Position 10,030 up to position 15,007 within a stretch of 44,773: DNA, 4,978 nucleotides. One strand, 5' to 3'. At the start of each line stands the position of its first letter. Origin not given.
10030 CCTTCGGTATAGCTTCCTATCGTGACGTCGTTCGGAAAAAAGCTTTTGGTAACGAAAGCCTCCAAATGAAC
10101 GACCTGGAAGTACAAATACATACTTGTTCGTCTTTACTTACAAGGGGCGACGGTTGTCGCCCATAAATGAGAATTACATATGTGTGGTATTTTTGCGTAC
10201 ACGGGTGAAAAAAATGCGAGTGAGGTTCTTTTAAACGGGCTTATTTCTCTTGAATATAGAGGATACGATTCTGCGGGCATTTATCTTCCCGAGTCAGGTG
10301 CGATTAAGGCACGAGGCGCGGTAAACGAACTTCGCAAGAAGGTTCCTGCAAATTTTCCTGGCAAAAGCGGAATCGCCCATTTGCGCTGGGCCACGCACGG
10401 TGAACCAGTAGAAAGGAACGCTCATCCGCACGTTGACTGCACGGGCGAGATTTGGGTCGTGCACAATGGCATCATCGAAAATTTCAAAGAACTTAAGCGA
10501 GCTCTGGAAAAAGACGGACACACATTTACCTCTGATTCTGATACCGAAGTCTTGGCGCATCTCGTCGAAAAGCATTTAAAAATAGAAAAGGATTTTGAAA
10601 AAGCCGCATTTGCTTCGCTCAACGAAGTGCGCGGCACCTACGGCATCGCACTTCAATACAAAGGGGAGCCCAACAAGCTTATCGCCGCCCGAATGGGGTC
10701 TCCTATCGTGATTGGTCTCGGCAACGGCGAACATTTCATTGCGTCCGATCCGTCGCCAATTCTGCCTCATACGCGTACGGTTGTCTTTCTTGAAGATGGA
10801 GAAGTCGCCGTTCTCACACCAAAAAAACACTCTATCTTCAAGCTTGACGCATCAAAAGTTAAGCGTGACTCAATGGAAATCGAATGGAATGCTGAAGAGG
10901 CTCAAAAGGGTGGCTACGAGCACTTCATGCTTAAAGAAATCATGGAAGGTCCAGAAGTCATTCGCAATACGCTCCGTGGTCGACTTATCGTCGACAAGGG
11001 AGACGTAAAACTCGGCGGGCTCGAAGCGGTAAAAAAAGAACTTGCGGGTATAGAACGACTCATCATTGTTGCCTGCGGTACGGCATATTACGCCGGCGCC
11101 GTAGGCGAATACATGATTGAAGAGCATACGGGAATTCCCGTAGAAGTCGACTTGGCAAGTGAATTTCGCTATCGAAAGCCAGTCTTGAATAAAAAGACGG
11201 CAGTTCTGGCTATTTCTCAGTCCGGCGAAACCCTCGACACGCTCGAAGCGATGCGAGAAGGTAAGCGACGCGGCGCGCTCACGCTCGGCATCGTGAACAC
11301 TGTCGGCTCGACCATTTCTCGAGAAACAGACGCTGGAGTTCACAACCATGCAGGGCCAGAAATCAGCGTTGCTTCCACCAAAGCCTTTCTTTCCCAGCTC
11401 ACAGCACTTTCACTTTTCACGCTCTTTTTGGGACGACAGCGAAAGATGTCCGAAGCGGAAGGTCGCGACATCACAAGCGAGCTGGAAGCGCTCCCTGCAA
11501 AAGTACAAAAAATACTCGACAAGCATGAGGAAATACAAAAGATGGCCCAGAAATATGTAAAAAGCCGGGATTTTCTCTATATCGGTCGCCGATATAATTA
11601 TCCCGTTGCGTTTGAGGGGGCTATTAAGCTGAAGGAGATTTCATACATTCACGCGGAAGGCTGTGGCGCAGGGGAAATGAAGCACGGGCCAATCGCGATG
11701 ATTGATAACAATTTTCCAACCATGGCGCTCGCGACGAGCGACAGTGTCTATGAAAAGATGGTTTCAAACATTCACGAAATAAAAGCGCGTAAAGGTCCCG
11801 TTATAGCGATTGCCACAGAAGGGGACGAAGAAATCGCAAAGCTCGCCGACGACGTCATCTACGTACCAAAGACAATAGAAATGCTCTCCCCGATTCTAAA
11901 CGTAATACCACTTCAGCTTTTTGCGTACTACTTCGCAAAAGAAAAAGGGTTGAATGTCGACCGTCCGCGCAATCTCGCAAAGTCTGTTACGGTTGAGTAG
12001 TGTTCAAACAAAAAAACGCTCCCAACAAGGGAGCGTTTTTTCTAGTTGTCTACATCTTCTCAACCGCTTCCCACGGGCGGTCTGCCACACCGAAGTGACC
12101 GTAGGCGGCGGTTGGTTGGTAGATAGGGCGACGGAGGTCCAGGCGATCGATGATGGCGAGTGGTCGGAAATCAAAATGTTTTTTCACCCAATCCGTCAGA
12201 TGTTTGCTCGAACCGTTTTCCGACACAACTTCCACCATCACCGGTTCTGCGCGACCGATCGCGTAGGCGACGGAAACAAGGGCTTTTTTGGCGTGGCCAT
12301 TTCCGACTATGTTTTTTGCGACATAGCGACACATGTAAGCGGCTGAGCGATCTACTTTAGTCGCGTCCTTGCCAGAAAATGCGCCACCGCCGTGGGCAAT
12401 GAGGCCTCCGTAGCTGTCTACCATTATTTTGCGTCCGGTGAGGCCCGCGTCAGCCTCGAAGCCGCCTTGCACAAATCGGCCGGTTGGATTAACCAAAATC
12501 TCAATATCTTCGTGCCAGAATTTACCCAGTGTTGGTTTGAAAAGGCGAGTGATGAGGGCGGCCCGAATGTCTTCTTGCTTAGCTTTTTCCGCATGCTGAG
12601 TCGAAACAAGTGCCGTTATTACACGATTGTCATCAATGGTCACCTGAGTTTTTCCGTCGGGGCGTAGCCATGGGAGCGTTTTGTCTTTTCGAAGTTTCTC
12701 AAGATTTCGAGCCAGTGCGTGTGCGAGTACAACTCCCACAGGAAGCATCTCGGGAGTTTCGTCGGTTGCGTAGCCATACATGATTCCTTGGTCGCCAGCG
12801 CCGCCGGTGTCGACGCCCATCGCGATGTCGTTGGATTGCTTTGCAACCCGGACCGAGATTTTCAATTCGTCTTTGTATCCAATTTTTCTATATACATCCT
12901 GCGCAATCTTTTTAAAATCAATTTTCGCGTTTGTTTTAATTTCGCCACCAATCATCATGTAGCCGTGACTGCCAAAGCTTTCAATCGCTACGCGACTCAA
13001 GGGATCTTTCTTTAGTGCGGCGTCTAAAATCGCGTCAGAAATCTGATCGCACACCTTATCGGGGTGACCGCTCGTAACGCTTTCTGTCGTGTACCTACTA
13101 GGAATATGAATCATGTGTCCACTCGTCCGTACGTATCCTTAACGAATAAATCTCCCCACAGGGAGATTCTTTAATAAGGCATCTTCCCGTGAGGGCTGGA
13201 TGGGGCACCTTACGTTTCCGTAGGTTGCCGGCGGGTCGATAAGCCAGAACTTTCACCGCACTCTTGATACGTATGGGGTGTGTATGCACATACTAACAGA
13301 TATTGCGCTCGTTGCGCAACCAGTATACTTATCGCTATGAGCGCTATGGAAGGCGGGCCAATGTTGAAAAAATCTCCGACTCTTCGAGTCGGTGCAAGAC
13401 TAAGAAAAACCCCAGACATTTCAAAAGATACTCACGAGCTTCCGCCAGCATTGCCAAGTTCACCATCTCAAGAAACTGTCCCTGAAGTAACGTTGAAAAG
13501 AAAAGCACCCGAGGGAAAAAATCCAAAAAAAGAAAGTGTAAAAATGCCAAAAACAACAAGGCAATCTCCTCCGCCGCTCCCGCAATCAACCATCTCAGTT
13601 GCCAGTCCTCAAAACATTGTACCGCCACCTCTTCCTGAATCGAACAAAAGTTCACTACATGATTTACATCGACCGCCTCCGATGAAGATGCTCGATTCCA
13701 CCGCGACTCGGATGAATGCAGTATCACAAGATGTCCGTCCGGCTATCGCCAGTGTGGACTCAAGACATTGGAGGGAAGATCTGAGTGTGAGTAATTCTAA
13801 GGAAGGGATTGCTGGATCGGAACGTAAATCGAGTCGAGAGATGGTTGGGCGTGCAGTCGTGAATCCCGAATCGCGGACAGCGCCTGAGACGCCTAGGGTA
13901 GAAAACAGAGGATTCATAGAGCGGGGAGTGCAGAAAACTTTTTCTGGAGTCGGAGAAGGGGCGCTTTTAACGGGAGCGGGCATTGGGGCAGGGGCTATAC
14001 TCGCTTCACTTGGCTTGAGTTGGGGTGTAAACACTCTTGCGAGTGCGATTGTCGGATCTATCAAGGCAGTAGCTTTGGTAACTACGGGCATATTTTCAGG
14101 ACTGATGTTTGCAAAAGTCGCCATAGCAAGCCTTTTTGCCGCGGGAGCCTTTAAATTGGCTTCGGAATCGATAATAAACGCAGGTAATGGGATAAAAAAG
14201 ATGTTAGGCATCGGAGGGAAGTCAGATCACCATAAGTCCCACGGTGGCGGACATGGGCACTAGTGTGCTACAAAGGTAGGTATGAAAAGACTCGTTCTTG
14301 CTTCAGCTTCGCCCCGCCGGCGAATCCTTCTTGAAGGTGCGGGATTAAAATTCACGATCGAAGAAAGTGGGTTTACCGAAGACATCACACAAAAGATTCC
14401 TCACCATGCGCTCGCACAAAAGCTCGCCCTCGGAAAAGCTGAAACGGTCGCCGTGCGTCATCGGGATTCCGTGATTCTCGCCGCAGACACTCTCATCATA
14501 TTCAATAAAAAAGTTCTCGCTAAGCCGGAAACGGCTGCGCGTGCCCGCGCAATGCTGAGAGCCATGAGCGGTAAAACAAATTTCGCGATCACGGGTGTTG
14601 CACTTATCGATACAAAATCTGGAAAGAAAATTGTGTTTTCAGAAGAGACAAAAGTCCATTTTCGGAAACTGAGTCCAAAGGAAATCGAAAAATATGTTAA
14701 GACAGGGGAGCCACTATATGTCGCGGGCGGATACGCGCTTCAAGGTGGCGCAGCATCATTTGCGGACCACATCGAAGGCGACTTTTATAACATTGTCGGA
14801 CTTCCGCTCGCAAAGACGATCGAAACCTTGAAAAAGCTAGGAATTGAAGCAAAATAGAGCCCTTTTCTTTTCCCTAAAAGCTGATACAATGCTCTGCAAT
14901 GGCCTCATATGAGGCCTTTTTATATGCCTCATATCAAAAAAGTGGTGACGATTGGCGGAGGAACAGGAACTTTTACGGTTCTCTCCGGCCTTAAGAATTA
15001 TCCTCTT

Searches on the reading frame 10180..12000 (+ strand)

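Call 26: search_protein_families(library=pfam, proteins=[window:10180-12000:+], max_evalue=0.001)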
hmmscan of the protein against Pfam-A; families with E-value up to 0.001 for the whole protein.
window:10180-12000:+ (606 aa): 4 families
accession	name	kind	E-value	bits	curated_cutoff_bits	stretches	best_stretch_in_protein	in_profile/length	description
PF01380.27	SIS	-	1.7e-54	183.6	25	2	288-414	2-129/131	SIS domain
PF13522.11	GATase_6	-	2e-19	70.3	27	1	61-173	10-112/130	Glutamine amidotransferase domain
PF13537.11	GATase_7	-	1.8e-14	54.2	25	1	77-189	9-116/123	Glutamine amidotransferase domain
PF13230.11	GATase_4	-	0.00091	18.7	23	0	50-132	62-145/272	Glutamine amidotransferases class-II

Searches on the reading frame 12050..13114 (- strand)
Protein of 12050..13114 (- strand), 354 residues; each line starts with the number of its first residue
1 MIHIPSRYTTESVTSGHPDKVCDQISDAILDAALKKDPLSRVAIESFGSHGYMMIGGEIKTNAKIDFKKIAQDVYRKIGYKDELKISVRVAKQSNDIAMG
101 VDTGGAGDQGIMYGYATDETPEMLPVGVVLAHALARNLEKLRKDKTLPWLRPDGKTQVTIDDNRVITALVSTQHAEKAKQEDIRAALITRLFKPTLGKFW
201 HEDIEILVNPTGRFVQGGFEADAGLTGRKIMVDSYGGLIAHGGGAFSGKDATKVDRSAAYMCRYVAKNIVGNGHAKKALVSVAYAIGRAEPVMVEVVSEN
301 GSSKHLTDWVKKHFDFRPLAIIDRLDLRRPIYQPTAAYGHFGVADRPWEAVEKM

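Call 26: search_protein_families(library=pfam, proteins=[window:12050-13114:-], max_evalue=0.001)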
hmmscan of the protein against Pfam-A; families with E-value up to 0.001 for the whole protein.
window:12050-13114:- (354 aa): 3 families
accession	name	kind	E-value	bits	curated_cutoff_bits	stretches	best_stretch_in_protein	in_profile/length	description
PF02773.21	S-AdoMet_synt_C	-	5.7e-55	185.5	25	1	217-349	2-137/138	S-adenosylmethionine synthetase, C-terminal domain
PF02772.21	S-AdoMet_synt_M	-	2.9e-36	124.7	29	1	105-214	3-120/120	S-adenosylmethionine synthetase, central domain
PF00438.25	S-AdoMet_synt_N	-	3.9e-30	104.8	33.1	1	8-89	4-86/99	S-adenosylmethionine synthetase, N-terminal domain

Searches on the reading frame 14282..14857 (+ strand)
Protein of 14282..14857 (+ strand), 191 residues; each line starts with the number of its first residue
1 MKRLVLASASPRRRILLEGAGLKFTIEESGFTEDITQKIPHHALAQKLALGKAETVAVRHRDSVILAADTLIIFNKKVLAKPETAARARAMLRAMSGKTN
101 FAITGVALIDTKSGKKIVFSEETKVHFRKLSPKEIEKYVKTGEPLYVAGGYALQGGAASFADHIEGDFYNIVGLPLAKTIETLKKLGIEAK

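Call 26: search_protein_families(library=pfam, proteins=[window:14282-14857:+], max_evalue=0.001)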
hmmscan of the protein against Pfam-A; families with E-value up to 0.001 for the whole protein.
window:14282-14857:+ (191 aa): 1 family
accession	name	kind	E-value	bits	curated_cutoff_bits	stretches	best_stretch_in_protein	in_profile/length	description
PF02545.19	Maf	-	5.7e-57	192.9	27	1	3-185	1-186/187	Maf-like protein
